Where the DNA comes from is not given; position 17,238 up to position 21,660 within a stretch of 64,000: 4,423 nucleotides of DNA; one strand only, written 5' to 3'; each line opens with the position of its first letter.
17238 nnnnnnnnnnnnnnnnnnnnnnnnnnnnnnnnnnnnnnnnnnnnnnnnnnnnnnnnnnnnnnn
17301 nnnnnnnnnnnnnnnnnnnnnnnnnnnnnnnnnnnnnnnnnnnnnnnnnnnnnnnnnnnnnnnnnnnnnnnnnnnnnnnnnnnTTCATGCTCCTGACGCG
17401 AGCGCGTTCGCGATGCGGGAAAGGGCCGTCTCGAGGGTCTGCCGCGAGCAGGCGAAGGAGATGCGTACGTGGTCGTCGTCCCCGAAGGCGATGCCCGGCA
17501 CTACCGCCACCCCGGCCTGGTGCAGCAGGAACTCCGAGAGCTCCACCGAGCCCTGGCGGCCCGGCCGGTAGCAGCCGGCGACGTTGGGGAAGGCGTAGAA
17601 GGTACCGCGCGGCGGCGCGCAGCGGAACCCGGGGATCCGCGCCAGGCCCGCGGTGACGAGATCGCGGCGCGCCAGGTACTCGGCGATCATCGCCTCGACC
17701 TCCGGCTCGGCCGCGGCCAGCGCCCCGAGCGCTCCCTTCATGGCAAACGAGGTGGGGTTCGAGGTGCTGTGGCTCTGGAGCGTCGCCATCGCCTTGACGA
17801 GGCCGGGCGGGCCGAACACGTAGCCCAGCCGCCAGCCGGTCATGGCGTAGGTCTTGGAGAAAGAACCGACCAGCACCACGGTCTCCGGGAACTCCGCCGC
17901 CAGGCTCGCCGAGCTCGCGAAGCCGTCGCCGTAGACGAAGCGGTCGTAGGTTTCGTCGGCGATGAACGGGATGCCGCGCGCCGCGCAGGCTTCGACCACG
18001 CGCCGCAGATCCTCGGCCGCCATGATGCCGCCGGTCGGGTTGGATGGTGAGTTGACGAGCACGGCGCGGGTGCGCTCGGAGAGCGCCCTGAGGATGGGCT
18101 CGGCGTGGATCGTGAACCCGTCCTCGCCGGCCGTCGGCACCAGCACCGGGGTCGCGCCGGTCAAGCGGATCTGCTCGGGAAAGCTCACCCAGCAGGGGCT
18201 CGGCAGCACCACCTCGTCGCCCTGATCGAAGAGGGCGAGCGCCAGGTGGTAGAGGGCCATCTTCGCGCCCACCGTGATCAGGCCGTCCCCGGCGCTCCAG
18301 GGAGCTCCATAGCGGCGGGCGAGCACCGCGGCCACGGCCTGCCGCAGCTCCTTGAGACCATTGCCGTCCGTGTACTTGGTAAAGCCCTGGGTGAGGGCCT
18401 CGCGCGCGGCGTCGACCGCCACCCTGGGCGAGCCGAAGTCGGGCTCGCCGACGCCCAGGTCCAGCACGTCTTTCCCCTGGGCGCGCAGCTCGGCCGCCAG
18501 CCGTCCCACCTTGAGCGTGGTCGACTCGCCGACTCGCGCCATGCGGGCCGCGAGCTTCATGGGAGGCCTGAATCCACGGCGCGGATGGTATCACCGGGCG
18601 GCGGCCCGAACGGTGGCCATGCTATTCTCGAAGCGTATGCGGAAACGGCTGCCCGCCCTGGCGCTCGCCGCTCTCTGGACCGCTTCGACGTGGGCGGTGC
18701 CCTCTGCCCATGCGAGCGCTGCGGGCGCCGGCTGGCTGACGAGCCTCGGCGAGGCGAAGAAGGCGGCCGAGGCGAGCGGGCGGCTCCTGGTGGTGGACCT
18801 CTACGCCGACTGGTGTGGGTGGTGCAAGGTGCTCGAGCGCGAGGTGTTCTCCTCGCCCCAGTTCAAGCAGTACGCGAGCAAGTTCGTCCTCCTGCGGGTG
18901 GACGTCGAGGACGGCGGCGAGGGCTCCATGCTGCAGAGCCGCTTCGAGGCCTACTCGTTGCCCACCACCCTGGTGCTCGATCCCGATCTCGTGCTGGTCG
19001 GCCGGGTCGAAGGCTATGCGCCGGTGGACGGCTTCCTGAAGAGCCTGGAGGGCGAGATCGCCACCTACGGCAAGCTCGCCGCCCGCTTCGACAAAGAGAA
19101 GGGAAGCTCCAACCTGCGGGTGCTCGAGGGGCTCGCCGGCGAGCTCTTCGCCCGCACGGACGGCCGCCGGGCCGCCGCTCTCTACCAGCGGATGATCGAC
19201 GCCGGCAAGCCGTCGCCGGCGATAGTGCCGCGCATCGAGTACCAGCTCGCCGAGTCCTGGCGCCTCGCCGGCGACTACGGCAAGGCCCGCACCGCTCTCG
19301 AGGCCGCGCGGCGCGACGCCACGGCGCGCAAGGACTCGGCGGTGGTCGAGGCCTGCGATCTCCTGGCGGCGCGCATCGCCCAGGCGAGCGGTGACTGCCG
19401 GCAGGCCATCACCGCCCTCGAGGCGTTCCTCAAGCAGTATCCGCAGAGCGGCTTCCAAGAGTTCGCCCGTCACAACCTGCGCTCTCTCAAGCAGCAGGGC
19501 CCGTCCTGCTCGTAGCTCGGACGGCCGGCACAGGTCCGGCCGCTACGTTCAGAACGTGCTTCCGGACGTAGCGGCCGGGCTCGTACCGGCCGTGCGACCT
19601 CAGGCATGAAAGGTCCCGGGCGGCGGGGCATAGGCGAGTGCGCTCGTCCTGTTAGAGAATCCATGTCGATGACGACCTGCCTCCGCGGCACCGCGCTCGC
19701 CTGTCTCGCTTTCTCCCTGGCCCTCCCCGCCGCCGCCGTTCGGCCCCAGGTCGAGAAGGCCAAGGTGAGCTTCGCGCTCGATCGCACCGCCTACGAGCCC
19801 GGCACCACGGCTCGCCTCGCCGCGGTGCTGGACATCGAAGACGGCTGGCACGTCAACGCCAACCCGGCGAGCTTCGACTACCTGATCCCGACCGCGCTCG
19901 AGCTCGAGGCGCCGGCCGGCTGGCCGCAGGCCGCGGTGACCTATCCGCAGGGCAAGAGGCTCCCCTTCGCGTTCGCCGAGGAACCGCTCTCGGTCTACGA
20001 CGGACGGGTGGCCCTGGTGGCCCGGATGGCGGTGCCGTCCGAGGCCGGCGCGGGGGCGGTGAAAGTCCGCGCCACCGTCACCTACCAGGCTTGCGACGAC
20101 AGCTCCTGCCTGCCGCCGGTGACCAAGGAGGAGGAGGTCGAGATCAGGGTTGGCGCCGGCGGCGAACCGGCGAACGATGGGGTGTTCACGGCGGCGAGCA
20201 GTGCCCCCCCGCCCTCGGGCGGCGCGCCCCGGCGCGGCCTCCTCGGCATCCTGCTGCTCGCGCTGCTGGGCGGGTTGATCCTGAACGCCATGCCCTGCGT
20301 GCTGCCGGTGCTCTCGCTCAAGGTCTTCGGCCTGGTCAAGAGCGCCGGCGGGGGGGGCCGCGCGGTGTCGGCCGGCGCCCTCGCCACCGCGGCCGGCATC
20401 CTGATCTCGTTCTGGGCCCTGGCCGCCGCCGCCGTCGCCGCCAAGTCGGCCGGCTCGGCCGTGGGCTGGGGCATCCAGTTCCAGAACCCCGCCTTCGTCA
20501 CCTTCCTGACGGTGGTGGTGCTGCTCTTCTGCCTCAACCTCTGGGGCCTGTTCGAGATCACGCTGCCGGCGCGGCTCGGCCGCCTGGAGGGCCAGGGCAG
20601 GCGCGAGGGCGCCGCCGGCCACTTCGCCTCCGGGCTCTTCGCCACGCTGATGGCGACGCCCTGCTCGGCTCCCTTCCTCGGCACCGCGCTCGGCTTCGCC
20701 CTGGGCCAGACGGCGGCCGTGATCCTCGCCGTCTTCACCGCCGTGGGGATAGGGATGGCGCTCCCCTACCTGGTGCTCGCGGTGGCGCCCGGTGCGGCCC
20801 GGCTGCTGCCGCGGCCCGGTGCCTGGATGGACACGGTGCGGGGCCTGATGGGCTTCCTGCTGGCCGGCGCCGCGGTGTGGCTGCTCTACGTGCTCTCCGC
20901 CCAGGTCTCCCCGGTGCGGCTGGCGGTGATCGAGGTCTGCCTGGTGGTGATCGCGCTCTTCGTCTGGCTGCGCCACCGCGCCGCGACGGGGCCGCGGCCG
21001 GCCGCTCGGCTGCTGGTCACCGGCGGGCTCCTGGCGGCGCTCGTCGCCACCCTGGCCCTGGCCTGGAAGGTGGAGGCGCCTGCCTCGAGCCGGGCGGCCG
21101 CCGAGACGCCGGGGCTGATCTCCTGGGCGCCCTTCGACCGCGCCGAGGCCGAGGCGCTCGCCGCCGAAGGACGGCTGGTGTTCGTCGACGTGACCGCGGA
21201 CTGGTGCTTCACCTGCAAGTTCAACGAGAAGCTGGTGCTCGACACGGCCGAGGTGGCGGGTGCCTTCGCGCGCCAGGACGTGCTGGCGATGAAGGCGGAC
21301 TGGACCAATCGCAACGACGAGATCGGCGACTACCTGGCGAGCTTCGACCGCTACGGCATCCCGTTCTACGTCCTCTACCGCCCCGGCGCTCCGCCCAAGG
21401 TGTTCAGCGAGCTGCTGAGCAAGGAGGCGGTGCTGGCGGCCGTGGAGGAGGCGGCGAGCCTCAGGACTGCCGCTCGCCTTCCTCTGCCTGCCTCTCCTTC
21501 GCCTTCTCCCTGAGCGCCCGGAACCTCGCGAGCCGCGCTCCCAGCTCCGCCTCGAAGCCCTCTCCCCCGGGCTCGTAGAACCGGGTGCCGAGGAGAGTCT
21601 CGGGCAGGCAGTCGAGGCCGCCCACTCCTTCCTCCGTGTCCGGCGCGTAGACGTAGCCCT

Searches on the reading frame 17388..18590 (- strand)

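Call 51: search_protein_families(library=pfam, proteins=[window:17388-18590:-], max_evalue=0.00001)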
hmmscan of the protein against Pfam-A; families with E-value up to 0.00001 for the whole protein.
window:17388-18590:- (401 aa): 3 families
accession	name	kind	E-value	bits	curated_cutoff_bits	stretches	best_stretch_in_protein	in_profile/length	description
PF00155.27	Aminotran_1_2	-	8.4e-69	232.9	19.7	1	40-393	1-361/361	Aminotransferase class I and II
PF01041.23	DegT_DnrJ_EryC1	-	2.1e-08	34.2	19.8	1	62-212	11-145/360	DegT/DnrJ/EryC1/StrS aminotransferase family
PF01053.26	Cys_Met_Meta_PP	-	7.7e-06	25.1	27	0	108-215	75-176/381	Cys/Met metabolism PLP-dependent enzyme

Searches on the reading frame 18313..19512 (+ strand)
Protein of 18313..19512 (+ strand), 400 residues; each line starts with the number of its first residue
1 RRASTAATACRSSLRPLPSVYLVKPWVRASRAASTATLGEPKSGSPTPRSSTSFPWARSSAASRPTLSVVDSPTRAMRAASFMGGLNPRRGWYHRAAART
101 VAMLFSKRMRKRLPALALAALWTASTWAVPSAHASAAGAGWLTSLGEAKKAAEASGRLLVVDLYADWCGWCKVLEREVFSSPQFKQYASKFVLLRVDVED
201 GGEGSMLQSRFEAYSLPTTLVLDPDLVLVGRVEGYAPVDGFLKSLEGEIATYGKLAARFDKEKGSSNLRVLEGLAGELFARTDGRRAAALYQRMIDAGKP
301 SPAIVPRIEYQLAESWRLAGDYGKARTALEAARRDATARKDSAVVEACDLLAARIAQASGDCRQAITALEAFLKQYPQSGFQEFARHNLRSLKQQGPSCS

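Call 51: search_protein_families(library=pfam, proteins=[window:18313-19512:+], max_evalue=0.00001)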
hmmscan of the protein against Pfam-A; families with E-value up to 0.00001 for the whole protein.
window:18313-19512:+ (400 aa): 4 families
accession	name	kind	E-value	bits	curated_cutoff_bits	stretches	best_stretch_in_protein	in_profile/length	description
PF13899.12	Thioredoxin_7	-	3.2e-16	59.7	27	1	141-224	2-83/83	Thioredoxin-like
PF13098.12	Thioredoxin_2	-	1.2e-08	35.7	27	1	152-244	1-103/104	Thioredoxin-like domain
PF00085.26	Thioredoxin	-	5.2e-07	30.1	23.5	1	155-237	17-93/103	Thioredoxin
PF03190.21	Thioredox_DsbH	-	9.8e-06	26.1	27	0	140-200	21-82/163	Protein of unknown function, DUF255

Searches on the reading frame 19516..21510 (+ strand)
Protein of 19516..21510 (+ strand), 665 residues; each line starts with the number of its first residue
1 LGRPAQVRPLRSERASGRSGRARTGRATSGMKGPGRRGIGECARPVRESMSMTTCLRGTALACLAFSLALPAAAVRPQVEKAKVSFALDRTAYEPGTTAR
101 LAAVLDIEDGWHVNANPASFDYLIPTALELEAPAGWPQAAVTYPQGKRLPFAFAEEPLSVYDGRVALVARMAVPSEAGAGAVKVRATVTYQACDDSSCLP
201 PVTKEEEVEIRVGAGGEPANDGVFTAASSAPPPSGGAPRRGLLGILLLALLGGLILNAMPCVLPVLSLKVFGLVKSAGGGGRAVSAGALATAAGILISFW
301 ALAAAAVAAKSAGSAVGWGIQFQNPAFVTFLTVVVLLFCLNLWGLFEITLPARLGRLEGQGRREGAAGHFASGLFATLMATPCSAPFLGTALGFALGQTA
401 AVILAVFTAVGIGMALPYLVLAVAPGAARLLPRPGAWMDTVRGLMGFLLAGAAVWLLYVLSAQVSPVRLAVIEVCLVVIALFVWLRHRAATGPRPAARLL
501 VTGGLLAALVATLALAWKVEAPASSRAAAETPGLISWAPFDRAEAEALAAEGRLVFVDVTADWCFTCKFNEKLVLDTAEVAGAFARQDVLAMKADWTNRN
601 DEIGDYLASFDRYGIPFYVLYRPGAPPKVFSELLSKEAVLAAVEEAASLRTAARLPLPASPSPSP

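Call 51: search_protein_families(library=pfam, proteins=[window:19516-21510:+], max_evalue=0.00001)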
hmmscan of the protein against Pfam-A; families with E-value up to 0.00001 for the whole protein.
window:19516-21510:+ (665 aa): 3 families
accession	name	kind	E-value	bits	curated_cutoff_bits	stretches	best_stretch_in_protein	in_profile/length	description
PF02683.22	DsbD_TM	-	2.7e-19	69.8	27.1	1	245-457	4-215/219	Cytochrome C biogenesis protein transmembrane domain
PF13899.12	Thioredoxin_7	-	1.2e-16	61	27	1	544-623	9-83/83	Thioredoxin-like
PF11412.14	DsbD_N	-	2.3e-11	44.2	25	1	92-208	15-117/119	Thiol:disulfide interchange protein DsbD, N-terminal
